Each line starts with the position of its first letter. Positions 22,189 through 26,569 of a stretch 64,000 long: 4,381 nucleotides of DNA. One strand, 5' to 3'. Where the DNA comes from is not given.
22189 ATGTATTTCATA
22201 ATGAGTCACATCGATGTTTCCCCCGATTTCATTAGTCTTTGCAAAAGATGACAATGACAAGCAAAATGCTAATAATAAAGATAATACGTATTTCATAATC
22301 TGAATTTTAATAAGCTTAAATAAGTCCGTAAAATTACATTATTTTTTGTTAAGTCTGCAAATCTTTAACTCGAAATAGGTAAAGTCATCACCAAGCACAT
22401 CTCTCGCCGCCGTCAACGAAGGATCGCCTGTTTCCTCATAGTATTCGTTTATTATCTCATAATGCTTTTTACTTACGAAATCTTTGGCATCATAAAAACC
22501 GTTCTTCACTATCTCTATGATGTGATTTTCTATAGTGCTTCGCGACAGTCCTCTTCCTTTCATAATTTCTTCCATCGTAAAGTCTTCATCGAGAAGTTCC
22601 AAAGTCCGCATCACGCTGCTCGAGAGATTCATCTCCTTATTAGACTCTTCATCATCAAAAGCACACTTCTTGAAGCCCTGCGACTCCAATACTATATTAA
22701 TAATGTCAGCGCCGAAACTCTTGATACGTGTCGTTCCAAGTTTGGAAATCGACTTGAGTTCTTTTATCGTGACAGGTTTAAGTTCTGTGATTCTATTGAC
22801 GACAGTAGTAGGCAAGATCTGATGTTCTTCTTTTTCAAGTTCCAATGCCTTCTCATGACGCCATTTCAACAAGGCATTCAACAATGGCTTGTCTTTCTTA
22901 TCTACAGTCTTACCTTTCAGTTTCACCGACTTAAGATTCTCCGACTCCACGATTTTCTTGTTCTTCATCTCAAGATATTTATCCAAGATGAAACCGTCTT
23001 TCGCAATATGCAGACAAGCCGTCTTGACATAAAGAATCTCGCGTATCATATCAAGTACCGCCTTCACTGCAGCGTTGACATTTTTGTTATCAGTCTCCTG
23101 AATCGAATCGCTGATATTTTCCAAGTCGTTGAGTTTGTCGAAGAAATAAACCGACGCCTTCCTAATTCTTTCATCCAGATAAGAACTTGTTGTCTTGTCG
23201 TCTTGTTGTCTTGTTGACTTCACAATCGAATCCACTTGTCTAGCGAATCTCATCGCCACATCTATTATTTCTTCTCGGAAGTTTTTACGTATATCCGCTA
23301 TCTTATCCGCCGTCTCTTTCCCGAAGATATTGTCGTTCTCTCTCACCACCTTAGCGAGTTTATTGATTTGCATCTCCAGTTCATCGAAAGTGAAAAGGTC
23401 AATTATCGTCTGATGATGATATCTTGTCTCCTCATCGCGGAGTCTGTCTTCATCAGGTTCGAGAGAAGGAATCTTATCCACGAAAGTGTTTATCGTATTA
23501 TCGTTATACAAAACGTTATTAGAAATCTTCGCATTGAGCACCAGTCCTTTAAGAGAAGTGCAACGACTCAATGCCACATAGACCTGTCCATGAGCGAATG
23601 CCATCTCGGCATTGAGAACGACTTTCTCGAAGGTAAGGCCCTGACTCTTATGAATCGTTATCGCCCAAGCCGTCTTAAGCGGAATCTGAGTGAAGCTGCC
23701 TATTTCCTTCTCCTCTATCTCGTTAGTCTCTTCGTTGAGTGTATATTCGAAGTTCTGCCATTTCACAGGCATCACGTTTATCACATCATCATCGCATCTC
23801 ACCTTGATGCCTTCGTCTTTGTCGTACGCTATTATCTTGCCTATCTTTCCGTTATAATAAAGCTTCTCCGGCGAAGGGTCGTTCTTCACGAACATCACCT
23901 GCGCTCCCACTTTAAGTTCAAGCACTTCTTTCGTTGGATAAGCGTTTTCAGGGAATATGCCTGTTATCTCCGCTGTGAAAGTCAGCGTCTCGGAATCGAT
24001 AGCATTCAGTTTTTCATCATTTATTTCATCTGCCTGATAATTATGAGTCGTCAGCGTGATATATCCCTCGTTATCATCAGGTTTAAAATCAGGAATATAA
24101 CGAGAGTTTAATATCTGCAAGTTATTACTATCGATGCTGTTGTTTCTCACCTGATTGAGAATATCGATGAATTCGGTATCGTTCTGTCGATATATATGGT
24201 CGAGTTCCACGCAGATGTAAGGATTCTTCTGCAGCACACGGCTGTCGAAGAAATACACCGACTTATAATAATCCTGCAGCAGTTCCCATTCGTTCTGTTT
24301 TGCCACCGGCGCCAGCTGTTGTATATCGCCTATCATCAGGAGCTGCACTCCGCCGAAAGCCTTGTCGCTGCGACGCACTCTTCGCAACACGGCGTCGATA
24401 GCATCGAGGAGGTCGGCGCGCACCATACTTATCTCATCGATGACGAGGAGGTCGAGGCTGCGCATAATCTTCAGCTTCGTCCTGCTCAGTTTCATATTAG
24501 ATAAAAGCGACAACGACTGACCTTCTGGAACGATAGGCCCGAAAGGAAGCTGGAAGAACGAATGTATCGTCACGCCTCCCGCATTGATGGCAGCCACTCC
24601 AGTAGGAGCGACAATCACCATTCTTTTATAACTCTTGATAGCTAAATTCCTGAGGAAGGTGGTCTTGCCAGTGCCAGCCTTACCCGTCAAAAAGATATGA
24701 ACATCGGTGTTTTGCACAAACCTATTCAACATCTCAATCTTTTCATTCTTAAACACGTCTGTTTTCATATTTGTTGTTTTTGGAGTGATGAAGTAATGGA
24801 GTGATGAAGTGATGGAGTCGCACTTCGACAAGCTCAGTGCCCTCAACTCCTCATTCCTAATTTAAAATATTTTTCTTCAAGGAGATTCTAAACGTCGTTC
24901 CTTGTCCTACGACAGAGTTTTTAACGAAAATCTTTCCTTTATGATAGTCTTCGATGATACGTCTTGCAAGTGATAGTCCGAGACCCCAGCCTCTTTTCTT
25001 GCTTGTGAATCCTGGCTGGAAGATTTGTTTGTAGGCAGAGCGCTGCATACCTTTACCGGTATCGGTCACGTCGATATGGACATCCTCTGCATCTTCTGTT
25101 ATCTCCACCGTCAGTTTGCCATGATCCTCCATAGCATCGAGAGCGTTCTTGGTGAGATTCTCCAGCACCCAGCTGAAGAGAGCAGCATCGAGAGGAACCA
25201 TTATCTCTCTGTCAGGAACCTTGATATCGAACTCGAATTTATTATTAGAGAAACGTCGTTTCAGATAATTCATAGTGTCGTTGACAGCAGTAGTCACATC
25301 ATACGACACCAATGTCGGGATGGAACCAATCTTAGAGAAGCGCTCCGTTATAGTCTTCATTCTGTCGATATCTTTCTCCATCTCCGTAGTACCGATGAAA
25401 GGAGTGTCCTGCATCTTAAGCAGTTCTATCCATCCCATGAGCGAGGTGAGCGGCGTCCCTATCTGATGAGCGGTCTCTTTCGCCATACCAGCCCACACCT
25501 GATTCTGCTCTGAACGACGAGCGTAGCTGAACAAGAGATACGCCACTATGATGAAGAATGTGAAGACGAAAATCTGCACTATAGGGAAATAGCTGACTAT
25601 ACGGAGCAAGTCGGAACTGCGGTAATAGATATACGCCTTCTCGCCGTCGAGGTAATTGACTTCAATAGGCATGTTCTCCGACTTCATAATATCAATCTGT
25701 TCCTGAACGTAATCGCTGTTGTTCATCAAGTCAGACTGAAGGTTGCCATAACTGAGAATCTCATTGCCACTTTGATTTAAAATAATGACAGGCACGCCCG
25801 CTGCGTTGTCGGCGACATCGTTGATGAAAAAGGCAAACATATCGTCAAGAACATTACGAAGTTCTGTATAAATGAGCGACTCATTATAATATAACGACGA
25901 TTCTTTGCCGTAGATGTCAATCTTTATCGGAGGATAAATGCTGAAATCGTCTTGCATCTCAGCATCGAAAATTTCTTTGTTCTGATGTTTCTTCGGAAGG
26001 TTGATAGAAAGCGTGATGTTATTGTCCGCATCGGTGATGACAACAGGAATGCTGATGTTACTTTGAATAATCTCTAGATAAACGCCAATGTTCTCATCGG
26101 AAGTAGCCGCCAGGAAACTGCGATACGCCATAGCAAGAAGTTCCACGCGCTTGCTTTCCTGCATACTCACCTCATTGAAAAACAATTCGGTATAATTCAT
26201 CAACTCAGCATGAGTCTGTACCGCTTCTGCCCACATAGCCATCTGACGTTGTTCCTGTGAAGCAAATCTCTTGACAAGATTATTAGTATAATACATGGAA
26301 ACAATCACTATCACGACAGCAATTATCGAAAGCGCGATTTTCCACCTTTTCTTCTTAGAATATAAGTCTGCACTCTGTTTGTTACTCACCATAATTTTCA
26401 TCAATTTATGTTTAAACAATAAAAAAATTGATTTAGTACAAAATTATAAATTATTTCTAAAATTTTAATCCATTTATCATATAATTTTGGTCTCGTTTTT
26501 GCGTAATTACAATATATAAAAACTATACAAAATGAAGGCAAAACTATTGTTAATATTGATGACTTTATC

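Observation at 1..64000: Degenerate 7-8-nt tandem arrays fill gene 3' flanks and are absent from every divergent promoter region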

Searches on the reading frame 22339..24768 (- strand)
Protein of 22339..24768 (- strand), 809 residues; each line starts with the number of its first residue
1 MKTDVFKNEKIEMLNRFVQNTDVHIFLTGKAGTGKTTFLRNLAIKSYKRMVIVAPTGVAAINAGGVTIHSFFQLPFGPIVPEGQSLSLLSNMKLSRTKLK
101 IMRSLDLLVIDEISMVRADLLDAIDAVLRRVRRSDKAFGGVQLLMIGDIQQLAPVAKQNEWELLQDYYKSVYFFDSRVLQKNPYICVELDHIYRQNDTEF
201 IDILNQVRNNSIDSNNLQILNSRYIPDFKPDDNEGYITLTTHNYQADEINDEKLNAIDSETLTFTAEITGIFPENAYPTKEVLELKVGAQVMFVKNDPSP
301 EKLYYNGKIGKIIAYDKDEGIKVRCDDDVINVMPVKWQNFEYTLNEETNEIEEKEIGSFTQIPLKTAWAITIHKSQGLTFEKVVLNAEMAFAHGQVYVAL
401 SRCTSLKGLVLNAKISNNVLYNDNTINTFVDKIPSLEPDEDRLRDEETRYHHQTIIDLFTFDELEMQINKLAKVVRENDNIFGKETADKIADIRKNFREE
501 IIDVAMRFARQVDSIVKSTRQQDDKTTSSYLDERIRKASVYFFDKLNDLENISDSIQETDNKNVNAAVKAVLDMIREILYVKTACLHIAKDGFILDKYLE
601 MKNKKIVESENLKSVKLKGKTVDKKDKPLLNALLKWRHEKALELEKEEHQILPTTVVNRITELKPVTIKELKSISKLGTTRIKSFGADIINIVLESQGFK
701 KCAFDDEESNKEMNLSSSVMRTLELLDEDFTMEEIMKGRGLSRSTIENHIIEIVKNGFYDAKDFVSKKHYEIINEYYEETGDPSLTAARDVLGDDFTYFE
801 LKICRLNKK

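Call 24: search_protein_families(library=pfam, proteins=[window:22339-24768:-])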
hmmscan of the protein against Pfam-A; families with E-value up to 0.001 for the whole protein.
window:22339-24768:- (809 aa): 9 families
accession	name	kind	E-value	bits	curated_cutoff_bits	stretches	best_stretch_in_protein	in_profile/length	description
PF05970.20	PIF1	-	2.4e-31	109.5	25.9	1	13-216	13-221/223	PIF1-like helicase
PF14493.12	HTH_40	-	2e-20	73.3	27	1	718-805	1-89/89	Helix-turn-helix domain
PF13604.12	AAA_30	-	4.4e-15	56.4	27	1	11-219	7-179/191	AAA domain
PF13245.12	AAA_19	-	2.3e-11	44.4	25.1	1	24-156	13-133/134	AAA domain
PF00570.28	HRDC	-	4.4e-09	36.6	23.8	1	628-693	3-68/68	HRDC domain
PF13538.12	UvrD_C_2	-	3.4e-06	27.3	27.4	1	367-403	2-45/52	UvrD-like helicase C-terminal domain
PF01443.25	Viral_helicase1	-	4e-05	24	21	0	363-405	178-222/228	Viral superfamily 1 RNA helicase core domain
PF13401.12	AAA_22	-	7e-05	23.6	27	1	22-148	5-123/130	AAA domain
PF13479.12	AAA_24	-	0.00027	21.3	27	1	23-138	3-103/195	AAA domain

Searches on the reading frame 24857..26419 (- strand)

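Call 24: search_protein_families(library=pfam, proteins=[window:24857-26419:-])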
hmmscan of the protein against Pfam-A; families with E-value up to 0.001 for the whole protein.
window:24857-26419:- (520 aa): 4 families
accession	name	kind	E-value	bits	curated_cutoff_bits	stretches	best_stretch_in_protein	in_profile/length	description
PF02518.31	HATPase_c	-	1.8e-21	77.1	26.4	1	416-516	7-109/111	Histidine kinase-, DNA gyrase B-, and HSP90-like ATPase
PF00512.31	HisKA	-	9.1e-06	26.1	26.9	1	313-363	6-52/66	His Kinase A (phospho-acceptor) domain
PF14501.12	HATPase_c_5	-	0.00028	21.2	22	0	416-497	7-86/102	GHKL domain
PF19032.6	Intu_longin_2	-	0.00051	20.7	23.7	0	39-105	24-87/114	Intu longin-like domain 2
